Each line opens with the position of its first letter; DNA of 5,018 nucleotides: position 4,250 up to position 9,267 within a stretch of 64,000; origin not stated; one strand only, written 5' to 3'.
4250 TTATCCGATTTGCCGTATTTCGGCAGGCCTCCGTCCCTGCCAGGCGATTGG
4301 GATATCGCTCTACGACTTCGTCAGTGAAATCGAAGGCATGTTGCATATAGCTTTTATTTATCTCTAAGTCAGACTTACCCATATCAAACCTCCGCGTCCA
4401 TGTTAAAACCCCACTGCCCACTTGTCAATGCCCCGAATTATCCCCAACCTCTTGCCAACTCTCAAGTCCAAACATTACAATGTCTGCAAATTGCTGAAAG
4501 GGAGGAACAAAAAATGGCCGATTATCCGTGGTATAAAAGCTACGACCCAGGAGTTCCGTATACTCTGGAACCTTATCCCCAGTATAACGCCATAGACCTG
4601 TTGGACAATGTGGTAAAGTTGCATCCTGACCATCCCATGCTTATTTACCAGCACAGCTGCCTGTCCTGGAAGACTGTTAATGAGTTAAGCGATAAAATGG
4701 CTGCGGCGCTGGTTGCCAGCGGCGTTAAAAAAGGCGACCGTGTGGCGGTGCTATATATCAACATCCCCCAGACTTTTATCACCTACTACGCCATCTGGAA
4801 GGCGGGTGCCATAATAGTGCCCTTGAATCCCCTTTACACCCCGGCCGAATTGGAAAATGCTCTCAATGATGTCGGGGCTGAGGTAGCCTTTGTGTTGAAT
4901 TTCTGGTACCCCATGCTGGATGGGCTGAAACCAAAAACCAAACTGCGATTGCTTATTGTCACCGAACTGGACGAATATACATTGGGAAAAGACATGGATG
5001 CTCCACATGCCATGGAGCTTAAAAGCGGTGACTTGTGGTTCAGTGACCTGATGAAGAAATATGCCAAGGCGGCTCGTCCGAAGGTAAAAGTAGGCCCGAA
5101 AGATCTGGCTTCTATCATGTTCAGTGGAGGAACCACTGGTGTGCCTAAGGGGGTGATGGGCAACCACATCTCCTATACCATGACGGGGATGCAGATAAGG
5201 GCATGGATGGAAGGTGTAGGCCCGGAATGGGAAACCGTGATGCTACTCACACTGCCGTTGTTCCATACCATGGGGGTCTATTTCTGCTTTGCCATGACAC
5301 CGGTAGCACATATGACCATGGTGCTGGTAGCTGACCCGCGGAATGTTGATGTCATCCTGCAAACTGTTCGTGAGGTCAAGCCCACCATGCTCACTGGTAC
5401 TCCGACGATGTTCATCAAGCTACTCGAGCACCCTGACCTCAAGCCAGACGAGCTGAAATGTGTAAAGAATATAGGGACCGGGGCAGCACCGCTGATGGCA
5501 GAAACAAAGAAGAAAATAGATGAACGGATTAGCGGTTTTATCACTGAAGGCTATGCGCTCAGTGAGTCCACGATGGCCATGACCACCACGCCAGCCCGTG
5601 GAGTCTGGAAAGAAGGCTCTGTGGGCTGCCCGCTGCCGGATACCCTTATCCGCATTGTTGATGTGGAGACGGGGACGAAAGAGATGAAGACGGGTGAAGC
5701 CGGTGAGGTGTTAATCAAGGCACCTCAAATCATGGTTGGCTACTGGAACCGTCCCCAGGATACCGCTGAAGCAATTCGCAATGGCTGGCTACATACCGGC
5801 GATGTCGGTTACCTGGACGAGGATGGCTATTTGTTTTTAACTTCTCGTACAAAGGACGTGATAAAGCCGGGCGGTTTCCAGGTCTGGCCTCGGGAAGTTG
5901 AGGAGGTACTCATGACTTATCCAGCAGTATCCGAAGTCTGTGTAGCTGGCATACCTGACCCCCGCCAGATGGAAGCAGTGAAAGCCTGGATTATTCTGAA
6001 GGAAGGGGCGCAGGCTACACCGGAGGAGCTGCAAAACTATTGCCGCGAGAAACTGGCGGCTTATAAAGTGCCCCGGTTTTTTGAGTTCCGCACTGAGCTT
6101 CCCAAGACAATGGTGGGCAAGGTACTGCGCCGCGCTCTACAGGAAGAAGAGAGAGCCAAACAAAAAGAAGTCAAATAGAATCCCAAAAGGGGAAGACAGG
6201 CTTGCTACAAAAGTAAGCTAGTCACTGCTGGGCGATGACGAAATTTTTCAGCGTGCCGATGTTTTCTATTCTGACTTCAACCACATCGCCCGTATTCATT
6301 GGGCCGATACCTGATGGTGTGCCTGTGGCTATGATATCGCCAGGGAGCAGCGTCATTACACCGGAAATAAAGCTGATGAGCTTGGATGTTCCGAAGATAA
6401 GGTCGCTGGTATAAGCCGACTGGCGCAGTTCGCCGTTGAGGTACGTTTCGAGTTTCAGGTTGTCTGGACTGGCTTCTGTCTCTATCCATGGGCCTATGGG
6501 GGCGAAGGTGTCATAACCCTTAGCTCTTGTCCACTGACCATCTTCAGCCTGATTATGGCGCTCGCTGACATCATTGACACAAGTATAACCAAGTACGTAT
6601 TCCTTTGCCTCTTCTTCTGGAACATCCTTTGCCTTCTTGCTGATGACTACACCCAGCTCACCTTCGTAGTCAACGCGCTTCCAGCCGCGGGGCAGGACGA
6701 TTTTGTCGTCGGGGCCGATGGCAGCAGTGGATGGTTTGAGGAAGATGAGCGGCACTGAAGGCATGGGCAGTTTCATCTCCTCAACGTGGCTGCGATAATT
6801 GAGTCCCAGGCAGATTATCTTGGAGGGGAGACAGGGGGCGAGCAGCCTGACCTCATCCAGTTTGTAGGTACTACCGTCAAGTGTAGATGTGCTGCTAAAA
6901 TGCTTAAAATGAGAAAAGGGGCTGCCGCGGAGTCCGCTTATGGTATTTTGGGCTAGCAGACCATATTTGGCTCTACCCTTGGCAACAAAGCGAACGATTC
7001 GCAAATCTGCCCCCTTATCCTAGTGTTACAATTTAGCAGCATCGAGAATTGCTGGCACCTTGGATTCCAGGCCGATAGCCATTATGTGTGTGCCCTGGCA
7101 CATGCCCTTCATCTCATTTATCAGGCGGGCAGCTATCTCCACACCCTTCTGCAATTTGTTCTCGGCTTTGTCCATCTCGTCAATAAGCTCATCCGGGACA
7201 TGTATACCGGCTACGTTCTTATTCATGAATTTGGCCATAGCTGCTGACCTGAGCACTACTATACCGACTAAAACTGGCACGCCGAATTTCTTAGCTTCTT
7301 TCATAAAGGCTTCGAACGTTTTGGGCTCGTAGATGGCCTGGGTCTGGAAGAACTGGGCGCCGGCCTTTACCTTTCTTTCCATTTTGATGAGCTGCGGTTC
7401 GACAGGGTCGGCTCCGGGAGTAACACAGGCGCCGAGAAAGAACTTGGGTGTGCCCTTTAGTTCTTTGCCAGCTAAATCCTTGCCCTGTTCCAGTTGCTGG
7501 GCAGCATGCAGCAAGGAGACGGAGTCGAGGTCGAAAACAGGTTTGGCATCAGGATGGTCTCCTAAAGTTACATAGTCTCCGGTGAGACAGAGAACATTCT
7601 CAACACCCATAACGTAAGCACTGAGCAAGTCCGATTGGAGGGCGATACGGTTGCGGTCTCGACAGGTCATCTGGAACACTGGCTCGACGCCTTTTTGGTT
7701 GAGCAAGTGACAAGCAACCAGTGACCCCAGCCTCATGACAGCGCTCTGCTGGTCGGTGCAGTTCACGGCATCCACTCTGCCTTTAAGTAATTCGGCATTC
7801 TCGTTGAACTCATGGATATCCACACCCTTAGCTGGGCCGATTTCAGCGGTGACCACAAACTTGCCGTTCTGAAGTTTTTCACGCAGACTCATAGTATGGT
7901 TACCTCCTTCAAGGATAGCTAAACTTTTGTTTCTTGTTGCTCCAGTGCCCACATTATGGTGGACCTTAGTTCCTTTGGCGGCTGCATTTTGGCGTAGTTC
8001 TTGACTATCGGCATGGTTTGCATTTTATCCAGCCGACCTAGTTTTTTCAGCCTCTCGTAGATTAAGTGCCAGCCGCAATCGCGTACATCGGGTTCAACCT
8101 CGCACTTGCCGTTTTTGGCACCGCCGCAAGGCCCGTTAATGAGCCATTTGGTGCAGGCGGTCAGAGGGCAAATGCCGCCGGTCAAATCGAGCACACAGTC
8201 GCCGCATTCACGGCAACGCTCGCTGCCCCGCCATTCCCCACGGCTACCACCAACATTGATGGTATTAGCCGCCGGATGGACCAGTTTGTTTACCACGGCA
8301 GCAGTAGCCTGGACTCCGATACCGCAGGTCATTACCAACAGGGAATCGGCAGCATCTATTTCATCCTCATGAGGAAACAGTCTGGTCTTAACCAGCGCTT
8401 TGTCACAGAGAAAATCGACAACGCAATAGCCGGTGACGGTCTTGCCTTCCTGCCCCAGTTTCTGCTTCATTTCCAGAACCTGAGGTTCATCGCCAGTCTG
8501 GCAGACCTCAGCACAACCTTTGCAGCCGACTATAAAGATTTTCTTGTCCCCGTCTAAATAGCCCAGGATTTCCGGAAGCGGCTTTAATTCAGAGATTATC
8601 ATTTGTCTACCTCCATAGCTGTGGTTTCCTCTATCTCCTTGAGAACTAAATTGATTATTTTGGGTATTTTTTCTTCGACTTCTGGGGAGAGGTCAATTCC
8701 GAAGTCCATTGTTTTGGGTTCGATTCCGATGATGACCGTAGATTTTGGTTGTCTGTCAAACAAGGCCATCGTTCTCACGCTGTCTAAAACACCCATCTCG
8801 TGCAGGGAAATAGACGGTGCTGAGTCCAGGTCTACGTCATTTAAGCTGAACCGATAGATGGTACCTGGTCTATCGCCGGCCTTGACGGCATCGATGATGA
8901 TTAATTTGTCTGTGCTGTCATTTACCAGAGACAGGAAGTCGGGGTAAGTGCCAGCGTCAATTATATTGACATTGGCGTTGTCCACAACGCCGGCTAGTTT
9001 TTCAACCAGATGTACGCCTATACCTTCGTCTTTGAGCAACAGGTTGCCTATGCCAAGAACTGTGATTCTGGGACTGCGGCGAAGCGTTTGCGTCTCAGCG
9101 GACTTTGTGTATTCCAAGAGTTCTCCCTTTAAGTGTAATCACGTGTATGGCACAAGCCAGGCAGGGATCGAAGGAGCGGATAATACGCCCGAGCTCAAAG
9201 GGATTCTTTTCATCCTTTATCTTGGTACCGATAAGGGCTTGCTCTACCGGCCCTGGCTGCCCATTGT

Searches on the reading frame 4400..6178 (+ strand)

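Call 27: search_protein_families(library=pfam, max_evalue=1e-8, proteins=[window:4400-6178:+])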
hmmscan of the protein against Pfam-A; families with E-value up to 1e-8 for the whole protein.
window:4400-6178:+ (592 aa): 2 families
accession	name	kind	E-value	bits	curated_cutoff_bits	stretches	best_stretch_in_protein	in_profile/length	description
PF00501.34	AMP-binding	-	8.8e-81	272.1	29.9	1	70-449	3-384/384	AMP-binding enzyme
PF13193.12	AMP-binding_C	-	6.1e-21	75.6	24.5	1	499-574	1-76/76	AMP-binding enzyme C-terminal domain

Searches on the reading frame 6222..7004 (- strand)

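Call 27: search_protein_families(library=pfam, max_evalue=1e-8, proteins=[window:6222-7004:-])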
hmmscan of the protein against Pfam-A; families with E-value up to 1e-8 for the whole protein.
window:6222-7004:- (260 aa): 2 families
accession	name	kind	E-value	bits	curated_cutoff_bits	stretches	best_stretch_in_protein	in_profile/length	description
PF01557.24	FAA_hydrolase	-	1.3e-68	231.4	23.9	1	62-256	1-213/214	Fumarylacetoacetate (FAA) hydrolase C-terminal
PF10370.14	Rv2993c-like_N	-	7.1e-12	46.5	21.3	1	1-57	1-50/50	Rv2993c-like, N-terminal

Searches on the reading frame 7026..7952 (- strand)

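Call 27: search_protein_families(library=pfam, max_evalue=1e-8, proteins=[window:7026-7952:-])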
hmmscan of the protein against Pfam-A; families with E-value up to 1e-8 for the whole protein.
window:7026-7952:- (308 aa): 1 family
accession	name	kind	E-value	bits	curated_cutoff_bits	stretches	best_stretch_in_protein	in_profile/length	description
PF02219.23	MTHFR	-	2.8e-36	125.8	24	1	23-306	2-286/287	Methylenetetrahydrofolate reductase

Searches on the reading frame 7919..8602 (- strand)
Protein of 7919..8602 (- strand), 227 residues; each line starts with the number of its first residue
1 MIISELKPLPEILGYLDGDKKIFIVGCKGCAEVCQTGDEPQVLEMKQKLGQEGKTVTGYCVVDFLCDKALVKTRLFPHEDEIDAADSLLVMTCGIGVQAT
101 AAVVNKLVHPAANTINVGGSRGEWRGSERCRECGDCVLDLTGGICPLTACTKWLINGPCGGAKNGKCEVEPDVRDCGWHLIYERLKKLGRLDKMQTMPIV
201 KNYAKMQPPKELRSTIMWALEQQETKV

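Call 27: search_protein_families(library=pfam, max_evalue=1e-8, proteins=[window:7919-8602:-])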
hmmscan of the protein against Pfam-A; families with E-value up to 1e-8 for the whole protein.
window:7919-8602:- (227 aa): 1 family
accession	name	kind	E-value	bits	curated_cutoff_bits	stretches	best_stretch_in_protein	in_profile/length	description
PF12225.13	DUF5981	-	8.1e-31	106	23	1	110-203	2-94/95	Methylene-tetrahydrofolate reductase C terminal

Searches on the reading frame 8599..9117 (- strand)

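Call 27: search_protein_families(library=pfam, max_evalue=1e-8, proteins=[window:8599-9117:-])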
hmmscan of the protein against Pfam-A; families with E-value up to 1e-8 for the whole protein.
window:8599-9117:- (172 aa): 1 family
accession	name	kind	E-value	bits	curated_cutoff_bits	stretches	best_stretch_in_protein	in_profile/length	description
PF01750.23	HycI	-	3.5e-29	101.7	23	1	35-161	1-130/130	Hydrogenase maturation protease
